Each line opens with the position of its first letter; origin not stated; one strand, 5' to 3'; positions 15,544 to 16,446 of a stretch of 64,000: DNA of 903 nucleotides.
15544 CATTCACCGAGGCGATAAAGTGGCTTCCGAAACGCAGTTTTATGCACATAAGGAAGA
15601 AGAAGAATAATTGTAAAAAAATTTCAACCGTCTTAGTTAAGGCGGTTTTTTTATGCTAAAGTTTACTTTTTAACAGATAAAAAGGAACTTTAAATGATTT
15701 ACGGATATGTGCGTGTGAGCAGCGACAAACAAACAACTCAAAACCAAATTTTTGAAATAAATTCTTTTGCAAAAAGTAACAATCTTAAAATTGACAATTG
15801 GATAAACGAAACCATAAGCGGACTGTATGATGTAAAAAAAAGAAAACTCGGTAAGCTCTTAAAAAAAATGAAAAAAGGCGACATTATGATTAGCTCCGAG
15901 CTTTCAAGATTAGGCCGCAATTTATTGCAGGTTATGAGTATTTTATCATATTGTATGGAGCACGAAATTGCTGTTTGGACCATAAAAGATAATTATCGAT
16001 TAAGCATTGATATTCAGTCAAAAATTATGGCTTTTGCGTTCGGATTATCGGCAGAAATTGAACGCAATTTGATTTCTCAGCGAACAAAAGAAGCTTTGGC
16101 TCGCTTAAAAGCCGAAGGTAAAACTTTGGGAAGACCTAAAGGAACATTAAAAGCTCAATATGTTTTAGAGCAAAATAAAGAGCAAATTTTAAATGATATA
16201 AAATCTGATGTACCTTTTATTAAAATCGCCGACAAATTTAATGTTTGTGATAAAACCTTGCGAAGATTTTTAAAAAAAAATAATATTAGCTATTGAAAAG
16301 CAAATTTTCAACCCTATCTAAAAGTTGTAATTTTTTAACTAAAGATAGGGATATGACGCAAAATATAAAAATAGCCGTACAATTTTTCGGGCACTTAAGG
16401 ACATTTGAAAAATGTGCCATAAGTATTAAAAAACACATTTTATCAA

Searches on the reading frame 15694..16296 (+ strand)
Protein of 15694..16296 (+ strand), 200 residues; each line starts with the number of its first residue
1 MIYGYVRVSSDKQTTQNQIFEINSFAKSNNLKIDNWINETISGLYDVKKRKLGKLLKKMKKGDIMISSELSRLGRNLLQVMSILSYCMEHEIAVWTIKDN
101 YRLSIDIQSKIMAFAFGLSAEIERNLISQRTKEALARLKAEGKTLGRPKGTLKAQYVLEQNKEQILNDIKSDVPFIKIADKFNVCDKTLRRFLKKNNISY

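Call 10: search_protein_families(library=pfam, proteins=[window:15694-16296:+], max_evalue=0.01)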
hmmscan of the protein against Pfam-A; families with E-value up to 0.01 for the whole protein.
window:15694-16296:+ (200 aa): 1 family
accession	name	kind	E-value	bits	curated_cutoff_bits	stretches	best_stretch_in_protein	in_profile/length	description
PF00239.26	Resolvase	-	8.7e-32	110.7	23.3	1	2-143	1-144/145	Resolvase, N terminal domain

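Call 84: search_protein_families(library=ncbifam, proteins=[window:15694-16296:+], max_evalue=0.001)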
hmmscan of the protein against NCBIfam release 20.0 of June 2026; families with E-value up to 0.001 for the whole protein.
window:15694-16296:+ (200 aa): 5 families
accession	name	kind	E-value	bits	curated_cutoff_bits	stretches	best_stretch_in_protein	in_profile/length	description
NF009949.0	PRK13413.1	equivalog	4.7e-89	297.5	272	1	1-197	1-197/203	master DNA invertase Mpi family serine-type recombinase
NF033518.0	transpos_IS607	equivalog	2.5e-10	40.2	110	1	2-94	56-151/187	IS607 family transposase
NF049883.1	resolv_YneB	equivalog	3.6e-09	36.4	175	1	5-154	5-155/211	YneB family resolvase-like protein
NF047344.1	SCCmet_CcrA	equivalog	2e-08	33.8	700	1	3-144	5-148/442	cassette chromosome recombinase CcrA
NF041201.1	recomb_XisF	equivalog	2e-05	23.7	375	1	3-148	2-147/465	fdxN element excision recombinase XisF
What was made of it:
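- On Invertible promoter (inverton) served by an Mpi-type invertase: An Mpi-family invertase is at 15694-16296 (call 84).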
